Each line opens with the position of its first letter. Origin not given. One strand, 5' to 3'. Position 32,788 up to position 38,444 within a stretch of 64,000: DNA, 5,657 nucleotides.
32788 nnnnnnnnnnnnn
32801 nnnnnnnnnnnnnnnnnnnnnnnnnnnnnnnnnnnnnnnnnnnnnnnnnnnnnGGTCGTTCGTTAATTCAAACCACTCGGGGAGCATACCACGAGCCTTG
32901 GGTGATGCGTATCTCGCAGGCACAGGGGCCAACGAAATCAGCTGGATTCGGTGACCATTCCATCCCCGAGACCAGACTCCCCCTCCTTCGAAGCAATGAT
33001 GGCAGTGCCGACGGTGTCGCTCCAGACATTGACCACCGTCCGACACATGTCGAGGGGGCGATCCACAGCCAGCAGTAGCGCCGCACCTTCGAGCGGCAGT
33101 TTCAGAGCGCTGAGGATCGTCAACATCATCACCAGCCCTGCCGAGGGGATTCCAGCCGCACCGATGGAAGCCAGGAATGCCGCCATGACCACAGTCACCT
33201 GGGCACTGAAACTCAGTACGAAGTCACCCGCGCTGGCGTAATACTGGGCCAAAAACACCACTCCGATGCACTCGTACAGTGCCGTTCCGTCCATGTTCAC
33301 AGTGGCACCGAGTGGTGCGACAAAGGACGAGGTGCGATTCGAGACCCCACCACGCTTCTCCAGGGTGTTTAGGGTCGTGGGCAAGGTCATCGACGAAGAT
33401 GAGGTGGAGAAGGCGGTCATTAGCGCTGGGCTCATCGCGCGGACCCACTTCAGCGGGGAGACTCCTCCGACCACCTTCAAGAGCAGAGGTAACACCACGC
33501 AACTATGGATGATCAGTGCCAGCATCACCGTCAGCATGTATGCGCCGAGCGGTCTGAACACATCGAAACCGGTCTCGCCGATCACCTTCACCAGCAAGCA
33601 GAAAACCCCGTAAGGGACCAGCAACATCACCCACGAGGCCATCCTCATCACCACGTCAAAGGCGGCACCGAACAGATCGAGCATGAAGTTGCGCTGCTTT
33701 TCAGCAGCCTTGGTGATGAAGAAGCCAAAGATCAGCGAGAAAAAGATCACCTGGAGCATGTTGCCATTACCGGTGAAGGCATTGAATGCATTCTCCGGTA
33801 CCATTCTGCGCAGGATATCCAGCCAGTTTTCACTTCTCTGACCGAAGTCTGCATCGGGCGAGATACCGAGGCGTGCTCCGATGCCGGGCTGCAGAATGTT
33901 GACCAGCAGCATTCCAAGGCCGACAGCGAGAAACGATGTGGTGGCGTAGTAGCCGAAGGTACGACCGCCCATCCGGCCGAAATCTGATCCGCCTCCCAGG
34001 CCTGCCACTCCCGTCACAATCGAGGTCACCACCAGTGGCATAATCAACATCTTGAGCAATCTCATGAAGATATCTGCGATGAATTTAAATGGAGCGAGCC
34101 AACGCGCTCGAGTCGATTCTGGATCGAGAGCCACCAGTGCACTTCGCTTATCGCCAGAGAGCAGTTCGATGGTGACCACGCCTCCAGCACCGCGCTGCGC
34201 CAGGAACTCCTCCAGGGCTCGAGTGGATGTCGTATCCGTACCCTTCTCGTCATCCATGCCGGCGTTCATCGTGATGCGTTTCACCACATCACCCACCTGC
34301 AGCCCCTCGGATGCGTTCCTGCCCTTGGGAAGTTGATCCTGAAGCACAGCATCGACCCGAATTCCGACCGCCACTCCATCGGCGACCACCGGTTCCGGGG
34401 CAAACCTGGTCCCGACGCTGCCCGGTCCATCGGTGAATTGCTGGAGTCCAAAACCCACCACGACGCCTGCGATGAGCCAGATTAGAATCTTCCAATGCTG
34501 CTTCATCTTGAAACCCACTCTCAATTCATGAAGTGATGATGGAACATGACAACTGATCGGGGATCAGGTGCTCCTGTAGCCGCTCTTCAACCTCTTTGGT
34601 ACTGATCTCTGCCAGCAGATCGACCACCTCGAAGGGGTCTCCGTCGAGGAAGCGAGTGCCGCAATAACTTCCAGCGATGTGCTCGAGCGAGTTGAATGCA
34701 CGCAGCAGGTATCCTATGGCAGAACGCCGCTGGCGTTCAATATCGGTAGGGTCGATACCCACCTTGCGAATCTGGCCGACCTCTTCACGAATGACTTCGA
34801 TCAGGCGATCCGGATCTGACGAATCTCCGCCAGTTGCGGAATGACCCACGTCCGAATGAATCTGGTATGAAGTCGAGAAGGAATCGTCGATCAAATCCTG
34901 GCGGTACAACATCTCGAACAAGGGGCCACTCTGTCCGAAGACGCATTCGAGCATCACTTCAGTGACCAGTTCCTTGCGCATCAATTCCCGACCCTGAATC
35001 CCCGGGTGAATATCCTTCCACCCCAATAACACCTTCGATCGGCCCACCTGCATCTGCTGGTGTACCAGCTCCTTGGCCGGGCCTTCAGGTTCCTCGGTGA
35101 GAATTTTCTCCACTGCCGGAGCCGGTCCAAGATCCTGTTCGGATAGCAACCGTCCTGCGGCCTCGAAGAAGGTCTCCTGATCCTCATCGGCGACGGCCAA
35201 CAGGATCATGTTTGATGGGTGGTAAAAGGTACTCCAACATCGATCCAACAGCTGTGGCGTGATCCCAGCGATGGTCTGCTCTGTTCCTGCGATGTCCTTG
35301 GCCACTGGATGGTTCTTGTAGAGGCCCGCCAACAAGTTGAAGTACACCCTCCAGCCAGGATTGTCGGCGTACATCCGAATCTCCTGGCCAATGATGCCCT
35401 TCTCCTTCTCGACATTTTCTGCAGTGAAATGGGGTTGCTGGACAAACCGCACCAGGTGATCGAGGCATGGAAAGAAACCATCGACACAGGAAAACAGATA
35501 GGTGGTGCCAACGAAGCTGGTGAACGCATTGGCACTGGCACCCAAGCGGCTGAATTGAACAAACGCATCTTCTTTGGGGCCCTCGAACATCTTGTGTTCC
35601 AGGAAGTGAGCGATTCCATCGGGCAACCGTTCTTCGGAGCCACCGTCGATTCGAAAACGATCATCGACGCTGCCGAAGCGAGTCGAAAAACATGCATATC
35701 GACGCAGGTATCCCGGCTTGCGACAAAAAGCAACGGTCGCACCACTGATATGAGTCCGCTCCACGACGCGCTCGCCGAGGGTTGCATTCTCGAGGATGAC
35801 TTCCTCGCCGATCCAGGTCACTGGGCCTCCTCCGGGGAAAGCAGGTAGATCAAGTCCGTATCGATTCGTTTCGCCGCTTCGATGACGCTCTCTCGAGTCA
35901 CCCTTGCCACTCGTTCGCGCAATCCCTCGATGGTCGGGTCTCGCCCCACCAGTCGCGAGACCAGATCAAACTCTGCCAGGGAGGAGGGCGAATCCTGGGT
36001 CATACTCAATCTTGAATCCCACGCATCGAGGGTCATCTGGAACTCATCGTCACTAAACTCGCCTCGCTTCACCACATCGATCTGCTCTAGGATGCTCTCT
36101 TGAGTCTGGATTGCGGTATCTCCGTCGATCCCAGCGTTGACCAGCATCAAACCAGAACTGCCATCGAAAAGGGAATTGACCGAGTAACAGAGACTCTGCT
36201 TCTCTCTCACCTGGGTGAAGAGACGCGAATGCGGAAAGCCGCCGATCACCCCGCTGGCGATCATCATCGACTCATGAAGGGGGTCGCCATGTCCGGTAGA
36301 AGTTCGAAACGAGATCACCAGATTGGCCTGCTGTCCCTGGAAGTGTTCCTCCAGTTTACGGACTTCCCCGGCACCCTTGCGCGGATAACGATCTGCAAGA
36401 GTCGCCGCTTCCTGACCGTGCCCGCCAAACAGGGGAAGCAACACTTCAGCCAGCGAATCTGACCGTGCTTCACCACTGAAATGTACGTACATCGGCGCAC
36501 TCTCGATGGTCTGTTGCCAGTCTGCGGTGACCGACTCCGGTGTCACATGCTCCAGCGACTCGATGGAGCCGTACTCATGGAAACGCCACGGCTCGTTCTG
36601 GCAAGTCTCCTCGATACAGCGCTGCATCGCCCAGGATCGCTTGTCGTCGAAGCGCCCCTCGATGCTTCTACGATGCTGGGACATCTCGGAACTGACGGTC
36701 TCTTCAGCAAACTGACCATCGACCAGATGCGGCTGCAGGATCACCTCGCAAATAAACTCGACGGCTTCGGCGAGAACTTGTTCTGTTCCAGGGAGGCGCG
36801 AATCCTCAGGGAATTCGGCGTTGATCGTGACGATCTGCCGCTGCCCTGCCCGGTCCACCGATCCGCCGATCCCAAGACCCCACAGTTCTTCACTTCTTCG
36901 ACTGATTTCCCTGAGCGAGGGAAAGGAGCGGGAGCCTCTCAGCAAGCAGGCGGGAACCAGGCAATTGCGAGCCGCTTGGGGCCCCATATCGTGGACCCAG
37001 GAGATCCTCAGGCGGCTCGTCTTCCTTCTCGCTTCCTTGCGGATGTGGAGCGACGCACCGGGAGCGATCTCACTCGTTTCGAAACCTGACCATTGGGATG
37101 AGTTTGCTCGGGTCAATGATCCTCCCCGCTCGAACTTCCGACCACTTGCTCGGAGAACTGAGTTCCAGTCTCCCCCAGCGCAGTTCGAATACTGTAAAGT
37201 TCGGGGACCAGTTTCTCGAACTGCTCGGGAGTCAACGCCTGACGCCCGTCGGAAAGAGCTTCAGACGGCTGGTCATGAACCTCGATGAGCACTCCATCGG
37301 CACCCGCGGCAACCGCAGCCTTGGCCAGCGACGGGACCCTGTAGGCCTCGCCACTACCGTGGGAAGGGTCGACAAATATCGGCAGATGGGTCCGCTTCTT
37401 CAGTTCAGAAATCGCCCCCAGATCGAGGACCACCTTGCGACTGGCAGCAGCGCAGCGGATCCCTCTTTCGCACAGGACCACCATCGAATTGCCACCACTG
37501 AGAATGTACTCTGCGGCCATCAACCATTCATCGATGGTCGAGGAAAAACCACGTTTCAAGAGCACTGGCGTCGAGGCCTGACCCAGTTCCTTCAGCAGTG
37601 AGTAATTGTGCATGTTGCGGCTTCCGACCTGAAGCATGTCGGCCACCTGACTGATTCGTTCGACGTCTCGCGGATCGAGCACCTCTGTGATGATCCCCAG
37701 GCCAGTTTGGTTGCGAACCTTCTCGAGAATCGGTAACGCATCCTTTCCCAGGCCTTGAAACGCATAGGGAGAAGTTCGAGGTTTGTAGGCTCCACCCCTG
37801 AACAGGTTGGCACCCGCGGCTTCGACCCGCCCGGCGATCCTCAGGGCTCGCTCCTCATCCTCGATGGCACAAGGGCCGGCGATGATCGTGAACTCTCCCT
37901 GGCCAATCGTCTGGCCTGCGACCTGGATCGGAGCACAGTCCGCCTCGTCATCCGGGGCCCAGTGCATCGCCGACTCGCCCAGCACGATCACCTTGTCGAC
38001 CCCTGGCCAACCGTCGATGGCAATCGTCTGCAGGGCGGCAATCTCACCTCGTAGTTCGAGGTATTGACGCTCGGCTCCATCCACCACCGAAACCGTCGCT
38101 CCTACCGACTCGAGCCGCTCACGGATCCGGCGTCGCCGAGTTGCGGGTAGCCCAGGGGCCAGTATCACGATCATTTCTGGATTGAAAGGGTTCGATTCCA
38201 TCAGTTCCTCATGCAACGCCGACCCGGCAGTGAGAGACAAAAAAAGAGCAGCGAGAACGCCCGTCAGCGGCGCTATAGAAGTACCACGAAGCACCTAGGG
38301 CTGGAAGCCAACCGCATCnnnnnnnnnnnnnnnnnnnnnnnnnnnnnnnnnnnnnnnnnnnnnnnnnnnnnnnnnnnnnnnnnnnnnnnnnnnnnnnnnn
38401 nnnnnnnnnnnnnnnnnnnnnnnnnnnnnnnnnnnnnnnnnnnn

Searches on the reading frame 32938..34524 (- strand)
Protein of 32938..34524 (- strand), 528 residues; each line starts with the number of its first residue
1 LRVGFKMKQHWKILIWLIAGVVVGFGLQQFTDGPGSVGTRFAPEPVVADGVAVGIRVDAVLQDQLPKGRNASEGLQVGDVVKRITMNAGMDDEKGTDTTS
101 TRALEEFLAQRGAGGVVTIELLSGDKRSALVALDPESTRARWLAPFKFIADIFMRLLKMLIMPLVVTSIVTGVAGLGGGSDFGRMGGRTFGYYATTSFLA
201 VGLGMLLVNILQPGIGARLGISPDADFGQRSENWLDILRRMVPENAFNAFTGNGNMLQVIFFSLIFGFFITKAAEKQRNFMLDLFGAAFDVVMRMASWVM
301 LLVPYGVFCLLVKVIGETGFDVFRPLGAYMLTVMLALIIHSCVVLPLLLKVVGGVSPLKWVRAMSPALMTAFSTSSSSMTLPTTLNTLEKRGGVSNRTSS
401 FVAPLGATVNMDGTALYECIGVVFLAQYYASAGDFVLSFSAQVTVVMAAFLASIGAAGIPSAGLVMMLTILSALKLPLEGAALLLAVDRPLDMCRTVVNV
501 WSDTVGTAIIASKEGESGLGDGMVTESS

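Call 64: search_protein_families(library=pfam, proteins=[window:32938-34524:-], max_evalue=0.00001)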
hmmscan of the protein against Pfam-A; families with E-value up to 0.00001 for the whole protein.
window:32938-34524:- (528 aa): 1 family
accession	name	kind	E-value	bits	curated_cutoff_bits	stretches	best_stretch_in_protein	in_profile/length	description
PF00375.23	SDF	-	1.2e-117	393.6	27.9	1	141-511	21-385/387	Sodium:dicarboxylate symporter family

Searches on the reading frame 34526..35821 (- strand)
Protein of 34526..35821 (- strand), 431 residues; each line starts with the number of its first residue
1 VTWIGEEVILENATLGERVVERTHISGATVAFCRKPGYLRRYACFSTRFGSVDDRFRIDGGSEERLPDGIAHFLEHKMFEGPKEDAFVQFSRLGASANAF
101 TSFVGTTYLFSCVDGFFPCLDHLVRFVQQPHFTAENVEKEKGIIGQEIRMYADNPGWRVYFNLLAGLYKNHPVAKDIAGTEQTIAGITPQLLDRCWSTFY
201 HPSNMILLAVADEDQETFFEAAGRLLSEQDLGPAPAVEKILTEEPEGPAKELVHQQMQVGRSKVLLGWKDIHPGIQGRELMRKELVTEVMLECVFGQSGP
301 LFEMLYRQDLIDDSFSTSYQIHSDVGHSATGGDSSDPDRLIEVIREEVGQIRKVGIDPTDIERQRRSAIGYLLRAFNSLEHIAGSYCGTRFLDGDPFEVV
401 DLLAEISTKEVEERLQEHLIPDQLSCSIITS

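Call 64: search_protein_families(library=pfam, proteins=[window:34526-35821:-], max_evalue=0.00001)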
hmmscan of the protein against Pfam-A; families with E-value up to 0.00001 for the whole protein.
window:34526-35821:- (431 aa): 2 families
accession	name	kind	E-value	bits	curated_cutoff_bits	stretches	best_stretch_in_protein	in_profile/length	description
PF00675.25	Peptidase_M16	-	1.2e-15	58.2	22.3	1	58-180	19-148/149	Insulinase (Peptidase family M16)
PF05193.26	Peptidase_M16_C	-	1.6e-12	48.1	23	1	187-366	2-179/181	Peptidase M16 inactive domain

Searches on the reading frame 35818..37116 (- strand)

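Call 64: search_protein_families(library=pfam, proteins=[window:35818-37116:-], max_evalue=0.00001)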
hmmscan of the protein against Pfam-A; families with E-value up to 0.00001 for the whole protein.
window:35818-37116:- (432 aa): 1 family
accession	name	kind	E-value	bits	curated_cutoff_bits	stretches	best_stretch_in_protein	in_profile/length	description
PF05193.26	Peptidase_M16_C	-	3.4e-18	66.6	23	1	244-362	59-177/181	Peptidase M16 inactive domain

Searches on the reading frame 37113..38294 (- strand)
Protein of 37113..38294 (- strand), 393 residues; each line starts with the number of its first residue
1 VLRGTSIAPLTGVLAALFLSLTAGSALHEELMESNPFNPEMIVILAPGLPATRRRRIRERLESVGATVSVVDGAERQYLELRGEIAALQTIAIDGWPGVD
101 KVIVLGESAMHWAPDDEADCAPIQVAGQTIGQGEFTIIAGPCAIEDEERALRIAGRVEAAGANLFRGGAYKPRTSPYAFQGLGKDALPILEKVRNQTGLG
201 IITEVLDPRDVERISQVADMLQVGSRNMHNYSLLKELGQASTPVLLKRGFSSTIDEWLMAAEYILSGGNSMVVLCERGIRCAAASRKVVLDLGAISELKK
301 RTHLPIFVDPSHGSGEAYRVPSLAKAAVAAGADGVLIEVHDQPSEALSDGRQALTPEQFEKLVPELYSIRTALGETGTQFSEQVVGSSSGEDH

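Call 64: search_protein_families(library=pfam, proteins=[window:37113-38294:-], max_evalue=0.00001)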
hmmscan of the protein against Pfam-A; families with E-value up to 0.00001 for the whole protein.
window:37113-38294:- (393 aa): 3 families
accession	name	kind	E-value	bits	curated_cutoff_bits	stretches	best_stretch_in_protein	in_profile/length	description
PF00793.26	DAHP_synth_1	-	6.3e-75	252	25.5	1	127-363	9-258/270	DAHP synthetase I family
PF03102.20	NeuB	-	3.8e-10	40.1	22.1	1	182-375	53-238/241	NeuB family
PF18152.6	DAHP_snth_FXD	-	2.5e-07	30.8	27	1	41-103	1-63/67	DAHP synthase ferredoxin-like domain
